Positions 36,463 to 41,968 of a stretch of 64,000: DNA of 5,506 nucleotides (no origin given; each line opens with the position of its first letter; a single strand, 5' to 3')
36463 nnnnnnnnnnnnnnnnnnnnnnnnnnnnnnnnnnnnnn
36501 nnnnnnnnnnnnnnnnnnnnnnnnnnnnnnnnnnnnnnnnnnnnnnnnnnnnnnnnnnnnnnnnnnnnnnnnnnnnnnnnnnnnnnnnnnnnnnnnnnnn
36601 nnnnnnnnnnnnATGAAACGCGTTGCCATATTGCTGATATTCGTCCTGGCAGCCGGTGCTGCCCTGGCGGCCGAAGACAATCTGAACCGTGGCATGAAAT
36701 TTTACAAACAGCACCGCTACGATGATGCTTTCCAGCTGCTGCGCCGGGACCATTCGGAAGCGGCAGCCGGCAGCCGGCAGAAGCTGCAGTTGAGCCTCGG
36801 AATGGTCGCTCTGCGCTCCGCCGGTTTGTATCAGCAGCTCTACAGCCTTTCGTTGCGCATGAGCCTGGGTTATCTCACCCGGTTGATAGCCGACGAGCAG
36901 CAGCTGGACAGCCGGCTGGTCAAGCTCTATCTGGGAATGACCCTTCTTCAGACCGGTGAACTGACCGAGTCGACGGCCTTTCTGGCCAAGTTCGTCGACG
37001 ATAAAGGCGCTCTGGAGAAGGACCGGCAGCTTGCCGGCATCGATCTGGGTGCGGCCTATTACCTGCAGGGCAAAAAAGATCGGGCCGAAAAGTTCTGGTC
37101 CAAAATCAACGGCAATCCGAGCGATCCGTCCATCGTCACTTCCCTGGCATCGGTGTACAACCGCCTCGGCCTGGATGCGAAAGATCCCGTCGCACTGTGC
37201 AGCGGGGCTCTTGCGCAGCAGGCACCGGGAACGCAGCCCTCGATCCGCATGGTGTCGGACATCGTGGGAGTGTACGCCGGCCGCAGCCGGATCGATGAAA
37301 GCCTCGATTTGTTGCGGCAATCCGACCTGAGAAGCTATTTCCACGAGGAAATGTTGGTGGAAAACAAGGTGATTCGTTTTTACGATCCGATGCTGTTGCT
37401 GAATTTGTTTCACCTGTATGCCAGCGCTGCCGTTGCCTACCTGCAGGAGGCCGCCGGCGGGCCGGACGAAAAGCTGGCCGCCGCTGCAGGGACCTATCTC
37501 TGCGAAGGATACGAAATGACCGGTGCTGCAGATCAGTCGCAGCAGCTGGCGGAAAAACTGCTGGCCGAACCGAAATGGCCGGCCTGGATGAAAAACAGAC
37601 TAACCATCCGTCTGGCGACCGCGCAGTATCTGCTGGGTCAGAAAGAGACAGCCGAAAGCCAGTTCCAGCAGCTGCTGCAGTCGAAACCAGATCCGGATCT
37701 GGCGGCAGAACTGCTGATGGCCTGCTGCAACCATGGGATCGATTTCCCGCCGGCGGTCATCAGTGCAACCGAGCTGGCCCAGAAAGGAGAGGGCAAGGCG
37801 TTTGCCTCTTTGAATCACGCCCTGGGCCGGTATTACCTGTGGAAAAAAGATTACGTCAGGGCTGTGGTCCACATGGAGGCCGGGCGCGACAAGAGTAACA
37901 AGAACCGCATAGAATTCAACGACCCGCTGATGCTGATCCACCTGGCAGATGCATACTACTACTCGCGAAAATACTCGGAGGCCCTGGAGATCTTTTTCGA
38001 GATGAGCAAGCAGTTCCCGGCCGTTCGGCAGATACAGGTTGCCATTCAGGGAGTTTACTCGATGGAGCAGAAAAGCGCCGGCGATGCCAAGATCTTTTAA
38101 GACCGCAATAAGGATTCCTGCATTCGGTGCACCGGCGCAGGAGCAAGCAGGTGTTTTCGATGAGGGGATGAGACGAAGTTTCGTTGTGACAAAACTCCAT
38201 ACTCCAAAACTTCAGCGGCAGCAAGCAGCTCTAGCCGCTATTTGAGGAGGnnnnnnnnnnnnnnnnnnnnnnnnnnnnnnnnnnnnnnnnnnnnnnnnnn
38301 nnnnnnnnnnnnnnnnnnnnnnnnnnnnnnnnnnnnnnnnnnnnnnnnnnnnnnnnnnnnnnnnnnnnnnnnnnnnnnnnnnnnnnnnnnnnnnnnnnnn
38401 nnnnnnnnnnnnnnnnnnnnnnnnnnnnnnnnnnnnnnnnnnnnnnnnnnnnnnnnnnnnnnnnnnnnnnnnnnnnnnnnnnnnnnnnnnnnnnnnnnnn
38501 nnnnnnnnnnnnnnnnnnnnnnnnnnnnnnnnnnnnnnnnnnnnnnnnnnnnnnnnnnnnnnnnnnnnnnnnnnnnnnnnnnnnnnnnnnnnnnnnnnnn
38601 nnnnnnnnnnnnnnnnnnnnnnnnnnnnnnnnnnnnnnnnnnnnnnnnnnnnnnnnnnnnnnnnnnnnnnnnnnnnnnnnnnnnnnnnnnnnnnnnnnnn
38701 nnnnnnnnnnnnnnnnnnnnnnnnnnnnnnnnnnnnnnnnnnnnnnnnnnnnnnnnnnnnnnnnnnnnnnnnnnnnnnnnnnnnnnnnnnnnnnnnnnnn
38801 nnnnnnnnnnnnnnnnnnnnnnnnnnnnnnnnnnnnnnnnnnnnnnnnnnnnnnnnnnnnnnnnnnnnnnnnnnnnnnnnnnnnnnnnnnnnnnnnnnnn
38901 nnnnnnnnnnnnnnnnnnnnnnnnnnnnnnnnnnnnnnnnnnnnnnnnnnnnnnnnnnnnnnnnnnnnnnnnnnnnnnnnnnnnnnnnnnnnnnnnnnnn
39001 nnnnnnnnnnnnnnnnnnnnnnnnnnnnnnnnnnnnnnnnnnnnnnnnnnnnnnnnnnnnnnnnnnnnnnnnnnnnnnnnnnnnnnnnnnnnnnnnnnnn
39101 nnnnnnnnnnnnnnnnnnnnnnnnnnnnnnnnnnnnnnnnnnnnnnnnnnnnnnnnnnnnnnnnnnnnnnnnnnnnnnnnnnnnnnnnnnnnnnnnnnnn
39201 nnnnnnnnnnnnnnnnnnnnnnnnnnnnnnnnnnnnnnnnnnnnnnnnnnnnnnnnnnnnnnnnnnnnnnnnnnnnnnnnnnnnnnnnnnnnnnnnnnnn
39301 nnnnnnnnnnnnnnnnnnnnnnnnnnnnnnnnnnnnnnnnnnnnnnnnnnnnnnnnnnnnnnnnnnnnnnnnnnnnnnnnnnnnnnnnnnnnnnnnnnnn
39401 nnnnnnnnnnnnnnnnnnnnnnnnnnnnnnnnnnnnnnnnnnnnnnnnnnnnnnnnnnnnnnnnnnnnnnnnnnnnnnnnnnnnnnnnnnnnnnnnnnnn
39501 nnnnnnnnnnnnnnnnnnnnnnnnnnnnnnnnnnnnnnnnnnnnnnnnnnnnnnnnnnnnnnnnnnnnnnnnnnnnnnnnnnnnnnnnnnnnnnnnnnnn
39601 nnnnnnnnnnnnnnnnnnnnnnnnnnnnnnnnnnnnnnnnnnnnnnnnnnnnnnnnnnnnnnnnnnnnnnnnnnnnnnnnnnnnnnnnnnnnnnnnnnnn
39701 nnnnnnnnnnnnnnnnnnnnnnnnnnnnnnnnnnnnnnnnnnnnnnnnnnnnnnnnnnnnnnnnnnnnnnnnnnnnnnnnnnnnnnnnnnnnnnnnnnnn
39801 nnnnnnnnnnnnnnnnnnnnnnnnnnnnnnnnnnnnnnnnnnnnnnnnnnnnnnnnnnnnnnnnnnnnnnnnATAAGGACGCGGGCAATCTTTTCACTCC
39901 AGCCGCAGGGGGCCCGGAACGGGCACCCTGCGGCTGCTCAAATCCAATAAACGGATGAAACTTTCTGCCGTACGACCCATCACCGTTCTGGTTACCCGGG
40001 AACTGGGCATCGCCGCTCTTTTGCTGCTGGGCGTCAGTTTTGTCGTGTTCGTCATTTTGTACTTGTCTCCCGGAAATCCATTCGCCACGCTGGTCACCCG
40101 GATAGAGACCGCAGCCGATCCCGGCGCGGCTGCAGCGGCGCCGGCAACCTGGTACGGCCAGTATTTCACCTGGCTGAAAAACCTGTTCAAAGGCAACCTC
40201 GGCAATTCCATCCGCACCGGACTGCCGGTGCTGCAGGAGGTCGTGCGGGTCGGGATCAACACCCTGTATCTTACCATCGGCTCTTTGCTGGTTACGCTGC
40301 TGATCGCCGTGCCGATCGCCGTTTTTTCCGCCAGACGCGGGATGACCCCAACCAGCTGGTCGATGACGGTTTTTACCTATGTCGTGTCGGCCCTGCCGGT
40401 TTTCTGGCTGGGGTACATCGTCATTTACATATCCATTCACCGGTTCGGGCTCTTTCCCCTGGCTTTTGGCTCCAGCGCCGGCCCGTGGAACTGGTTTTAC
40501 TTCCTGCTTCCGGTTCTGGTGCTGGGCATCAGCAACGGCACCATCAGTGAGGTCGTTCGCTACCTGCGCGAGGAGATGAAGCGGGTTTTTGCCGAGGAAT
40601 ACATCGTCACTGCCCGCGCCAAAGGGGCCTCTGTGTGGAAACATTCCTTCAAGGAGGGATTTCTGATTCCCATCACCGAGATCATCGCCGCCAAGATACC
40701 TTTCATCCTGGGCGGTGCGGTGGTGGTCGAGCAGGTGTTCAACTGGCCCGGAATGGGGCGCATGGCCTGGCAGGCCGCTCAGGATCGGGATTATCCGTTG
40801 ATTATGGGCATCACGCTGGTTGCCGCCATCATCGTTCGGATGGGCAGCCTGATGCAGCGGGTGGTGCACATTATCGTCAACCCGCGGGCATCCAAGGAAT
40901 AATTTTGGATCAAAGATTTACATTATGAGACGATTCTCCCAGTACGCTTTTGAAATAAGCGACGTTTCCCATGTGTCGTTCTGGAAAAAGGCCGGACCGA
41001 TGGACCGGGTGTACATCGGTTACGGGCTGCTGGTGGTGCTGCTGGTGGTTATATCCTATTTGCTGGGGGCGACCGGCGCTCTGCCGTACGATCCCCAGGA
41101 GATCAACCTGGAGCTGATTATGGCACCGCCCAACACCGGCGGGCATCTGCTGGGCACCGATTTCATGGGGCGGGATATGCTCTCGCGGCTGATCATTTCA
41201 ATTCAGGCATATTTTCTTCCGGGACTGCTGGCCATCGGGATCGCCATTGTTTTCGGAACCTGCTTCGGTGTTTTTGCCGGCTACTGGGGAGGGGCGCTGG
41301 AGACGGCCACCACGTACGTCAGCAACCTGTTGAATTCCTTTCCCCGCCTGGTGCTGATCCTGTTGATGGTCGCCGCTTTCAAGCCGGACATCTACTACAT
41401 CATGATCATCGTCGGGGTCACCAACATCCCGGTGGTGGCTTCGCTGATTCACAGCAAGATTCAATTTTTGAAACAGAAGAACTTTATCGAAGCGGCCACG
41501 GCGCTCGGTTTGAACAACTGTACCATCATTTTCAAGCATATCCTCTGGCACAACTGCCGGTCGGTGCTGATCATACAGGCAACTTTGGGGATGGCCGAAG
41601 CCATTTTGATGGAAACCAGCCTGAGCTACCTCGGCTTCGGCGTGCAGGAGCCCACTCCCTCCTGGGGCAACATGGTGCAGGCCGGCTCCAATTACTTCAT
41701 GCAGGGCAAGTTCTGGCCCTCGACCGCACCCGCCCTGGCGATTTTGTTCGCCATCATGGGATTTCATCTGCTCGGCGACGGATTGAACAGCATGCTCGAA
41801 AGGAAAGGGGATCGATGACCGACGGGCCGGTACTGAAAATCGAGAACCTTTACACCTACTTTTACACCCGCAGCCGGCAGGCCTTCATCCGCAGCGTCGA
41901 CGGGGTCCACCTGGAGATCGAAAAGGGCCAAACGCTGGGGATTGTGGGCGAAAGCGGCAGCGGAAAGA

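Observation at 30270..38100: Six-gene envelope cluster of unknown function: an RHH-PilZ regulator plus three lipoproteins, a TolB-like propeller and a TPR protein (Tol-Pal-like periplasmic module without a motor)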

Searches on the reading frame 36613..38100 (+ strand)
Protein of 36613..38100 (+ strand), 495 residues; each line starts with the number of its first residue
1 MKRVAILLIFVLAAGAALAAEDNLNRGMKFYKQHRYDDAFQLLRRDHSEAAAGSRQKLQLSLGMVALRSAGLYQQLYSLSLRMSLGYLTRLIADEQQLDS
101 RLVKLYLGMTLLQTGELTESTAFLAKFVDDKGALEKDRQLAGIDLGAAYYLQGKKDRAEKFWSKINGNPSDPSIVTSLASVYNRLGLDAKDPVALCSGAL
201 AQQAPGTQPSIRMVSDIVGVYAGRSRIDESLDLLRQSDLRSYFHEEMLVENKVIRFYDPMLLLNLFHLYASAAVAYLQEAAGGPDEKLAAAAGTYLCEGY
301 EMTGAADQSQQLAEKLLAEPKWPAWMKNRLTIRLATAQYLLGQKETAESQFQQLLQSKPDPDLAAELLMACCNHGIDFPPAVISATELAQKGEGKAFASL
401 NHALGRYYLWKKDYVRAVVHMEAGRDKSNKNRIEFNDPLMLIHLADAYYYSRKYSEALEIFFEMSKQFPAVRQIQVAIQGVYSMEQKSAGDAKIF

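Call 3: search_protein_families(library=pfam, proteins=[window:36613-38100:+], max_evalue=0.1)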
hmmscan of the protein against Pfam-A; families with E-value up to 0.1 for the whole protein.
window:36613-38100:+ (495 aa): 8 families
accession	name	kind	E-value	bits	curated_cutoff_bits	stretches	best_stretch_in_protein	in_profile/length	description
PF07719.23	TPR_2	-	4e-12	45.7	27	0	144-164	6-26/34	Tetratricopeptide repeat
PF00515.34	TPR_1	-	6e-07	29.5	27.8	0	145-164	7-26/34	Tetratricopeptide repeat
PF13428.12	TPR_14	-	1.4e-06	28.8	23.5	0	330-368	3-41/44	Tetratricopeptide repeat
PF14559.12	TPR_19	-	0.00018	22.2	25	0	330-365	27-63/68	Tetratricopeptide repeat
PF13374.12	TPR_10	-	0.00019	21.8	27.5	0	144-161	7-24/42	Tetratricopeptide repeat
PF13174.12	TPR_6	-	0.00099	20.1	26.3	0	333-359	5-31/33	Tetratricopeptide repeat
PF12895.13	ANAPC3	-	0.0097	16.6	27.2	0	434-462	52-80/82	Anaphase-promoting complex, cyclosome, subunit 3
PF07721.20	TPR_4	-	0.057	14.5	27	0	329-352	2-25/26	Tetratricopeptide repeat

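Call 4: search_protein_families(library=ncbifam, proteins=[window:36613-38100:+], max_evalue=0.1)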
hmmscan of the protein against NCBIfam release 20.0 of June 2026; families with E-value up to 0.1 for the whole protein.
window:36613-38100:+ (495 aa): 10 families
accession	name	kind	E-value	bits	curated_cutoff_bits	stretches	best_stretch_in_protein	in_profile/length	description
NF047481.1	lipo_LIC12587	subfamily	5.1e-06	26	200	1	378-463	74-155/213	LIC12587 family lipoprotein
TIGR02917.1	PEP_TPR_lipo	equivalog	5e-05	21.4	312.2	1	331-493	638-791/899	XrtA/PEP-CTERM system TPR-repeat protein PrsT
NF008757.0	PRK11788.1-5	equivalog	0.00049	19.4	363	0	104-182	72-151/388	lipopolysaccharide assembly protein LapB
NF052230.1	T9SS_PorE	exception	0.0019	16.6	600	0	6-148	4-134/648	PorE family type IX secretion system protein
NF047371.1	FlcA_CTERM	equivalog_domain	0.0023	16.4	300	1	403-484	443-519/646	periplasmic flagellar collar protein FlcA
NF052312.1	T9SS_PorW_SprE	equivalog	0.004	15.8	250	1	327-459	215-349/716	type IX secretion system periplasmic lipoprotein PorW/SprE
TIGR02795.1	tol_pal_ybgF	equivalog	0.0041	17.7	90.1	0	269-360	18-108/119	tol-pal system protein YbgF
NF008756.0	PRK11788.1-4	equivalog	0.0042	16.2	474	0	94-183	65-152/389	lipopolysaccharide assembly protein LapB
NF008755.0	PRK11788.1-3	equivalog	0.0048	16.3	430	0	105-183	74-152/388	lipopolysaccharide assembly protein LapB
NF047507.1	TPR_BatC_Lepto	exception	0.0059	16.1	175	0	303-362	71-130/214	TPR repeat-containing protein BatC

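Call 83: search_protein_families(library=padloc, proteins=[window:36613-38100:+], max_evalue=0.001)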
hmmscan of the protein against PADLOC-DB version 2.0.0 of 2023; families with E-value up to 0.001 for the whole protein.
window:36613-38100:+ (495 aa): 0 families

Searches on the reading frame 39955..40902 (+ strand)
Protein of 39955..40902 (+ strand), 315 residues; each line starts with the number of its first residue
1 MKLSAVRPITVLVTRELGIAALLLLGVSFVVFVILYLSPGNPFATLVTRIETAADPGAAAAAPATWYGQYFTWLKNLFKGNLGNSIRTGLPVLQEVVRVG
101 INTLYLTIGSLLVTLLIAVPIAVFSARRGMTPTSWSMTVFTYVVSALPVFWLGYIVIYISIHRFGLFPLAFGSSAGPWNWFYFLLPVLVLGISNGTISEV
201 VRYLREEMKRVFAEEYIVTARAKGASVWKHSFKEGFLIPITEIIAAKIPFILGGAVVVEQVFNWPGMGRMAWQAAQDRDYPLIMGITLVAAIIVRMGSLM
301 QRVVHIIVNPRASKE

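Call 13: search_protein_families(library=ncbifam, proteins=[window:39955-40902:+], max_evalue=0.00001)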
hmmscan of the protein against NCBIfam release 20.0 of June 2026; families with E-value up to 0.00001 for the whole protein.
window:39955-40902:+ (315 aa): 12 families
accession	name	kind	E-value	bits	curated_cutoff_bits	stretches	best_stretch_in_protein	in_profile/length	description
NF045470.1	Opp2B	equivalog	2e-57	194.7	350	1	21-312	6-299/300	nickel ABC transporter permease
NF045472.1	Opp4B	equivalog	2e-47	162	450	1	14-311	7-317/319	oligopeptide ABC transporter permease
NF045469.1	Opp1B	equivalog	7.1e-47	160.4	380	1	13-311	5-305/307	nickel/cobalt ABC transporter permease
TIGR02789.1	nickel_nikB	equivalog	4.1e-39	134.8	447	1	22-314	14-308/314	nickel ABC transporter permease subunit NikB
NF011661.0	PRK15081.1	equivalog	7.8e-37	127.4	463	1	11-311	4-302/306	glutathione ABC transporter permease GsiC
NF007677.0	PRK10352.1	equivalog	9.5e-37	126.7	433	1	13-313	5-307/314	nickel ABC transporter permease subunit NikB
NF008161.0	PRK10914.1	equivalog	1.1e-33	116.9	590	2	182-313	204-336/339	dipeptide ABC transporter permease DppB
NF045471.1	Opp3B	equivalog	1.8e-33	116.3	480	1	22-311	14-301/308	oligopeptide ABC transporter permease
NF007008.0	PRK09471.1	equivalog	1.3e-24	87.3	388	1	22-311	15-303/306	oligopeptide ABC transporter permease OppB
NF011690.0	PRK15110.1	equivalog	1.9e-17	63.7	432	1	183-314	183-315/321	putrescine export ABC transporter permease SapB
NF011712.0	PRK15133.1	subfamily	4e-16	58.9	445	1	68-312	101-359/364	microcin C ABC transporter permease YejB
NF043081.1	MMSYN1_0165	equivalog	7.1e-16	58.2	350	1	67-312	144-384/388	oligopeptide ABC transporter permease OppB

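Call 44: search_protein_families(library=pfam, proteins=[window:39955-40902:+], max_evalue=0.00001)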
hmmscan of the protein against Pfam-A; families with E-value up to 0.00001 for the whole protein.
window:39955-40902:+ (315 aa): 1 family
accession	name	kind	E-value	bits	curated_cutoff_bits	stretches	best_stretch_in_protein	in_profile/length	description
PF00528.27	BPD_transp_1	-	5.7e-22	78.8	26.4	1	118-313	1-183/184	Binding-protein-dependent transport system inner membrane component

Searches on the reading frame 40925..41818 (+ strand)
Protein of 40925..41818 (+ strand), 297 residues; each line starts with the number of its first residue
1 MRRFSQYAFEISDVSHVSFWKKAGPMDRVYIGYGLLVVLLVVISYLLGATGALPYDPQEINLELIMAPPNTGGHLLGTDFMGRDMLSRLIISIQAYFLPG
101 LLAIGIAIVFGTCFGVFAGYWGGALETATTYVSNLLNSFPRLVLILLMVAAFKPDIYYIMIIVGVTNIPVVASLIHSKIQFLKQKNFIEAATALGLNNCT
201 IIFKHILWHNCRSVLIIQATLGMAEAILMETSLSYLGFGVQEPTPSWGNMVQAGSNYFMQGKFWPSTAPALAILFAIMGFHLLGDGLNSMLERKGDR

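Call 13: search_protein_families(library=ncbifam, proteins=[window:40925-41818:+], max_evalue=0.00001)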
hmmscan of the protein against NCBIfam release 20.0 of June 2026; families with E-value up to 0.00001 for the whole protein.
window:40925-41818:+ (297 aa): 14 families
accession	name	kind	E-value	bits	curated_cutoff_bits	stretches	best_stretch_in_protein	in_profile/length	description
NF045476.1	Opp4C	equivalog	4e-63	213.3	350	1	35-293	20-277/278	oligopeptide ABC transporter permease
NF045474.1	Opp2C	equivalog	4.9e-56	190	300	1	54-291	1-235/236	nickel transporter permease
NF045473.1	Opp1C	equivalog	8.5e-53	179.5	350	1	37-294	12-266/267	nickel/cobalt ABC transporter permease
TIGR02790.1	nickel_nikC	equivalog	8.2e-52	176.3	358.45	1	36-291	5-257/258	nickel ABC transporter permease subunit NikC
NF007376.0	PRK09881.1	equivalog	2.7e-50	171.1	434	1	37-294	38-292/298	D,D-dipeptide ABC transporter permease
NF011662.0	PRK15082.1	equivalog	3.7e-48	164.4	484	1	18-294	28-299/303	glutathione ABC transporter permease GsiD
NF008160.0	PRK10913.1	equivalog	4.1e-44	151.2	483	1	34-294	35-297/300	dipeptide ABC transporter permease DppC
NF007738.0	PRK10417.1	equivalog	6.1e-43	147.3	335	1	33-292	13-268/277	nickel ABC transporter permease subunit NikC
NF011935.0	PRK15406.1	equivalog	4.5e-42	144.8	433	1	36-294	43-300/302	oligopeptide ABC transporter permease OppC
NF045475.1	Opp3C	equivalog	3e-38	131.8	450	1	74-292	108-324/328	oligopeptide ABC transporter permease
NF047573.1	opine_perm_CntC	exception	1.4e-36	126.3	440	1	37-292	14-268/271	staphylopine uptake ABC transporter permease subunit CntC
NF011691.0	PRK15111.1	equivalog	8.5e-25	87.9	379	1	36-290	34-290/296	putrescine export ABC transporter permease SapC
NF043080.1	MMSYN1_0166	equivalog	4.6e-22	78.3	370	1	15-273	22-283/307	oligopeptide ABC transporter permease OppC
NF011596.0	PRK15021.1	subfamily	2.9e-20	72.6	439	1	71-278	118-324/341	microcin C ABC transporter permease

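Call 44: search_protein_families(library=pfam, proteins=[window:40925-41818:+], max_evalue=0.00001)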
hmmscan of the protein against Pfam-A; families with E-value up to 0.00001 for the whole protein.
window:40925-41818:+ (297 aa): 1 family
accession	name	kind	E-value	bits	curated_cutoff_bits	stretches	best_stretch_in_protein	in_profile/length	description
PF00528.27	BPD_transp_1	-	2.6e-17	63.6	26.4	1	111-294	1-181/184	Binding-protein-dependent transport system inner membrane component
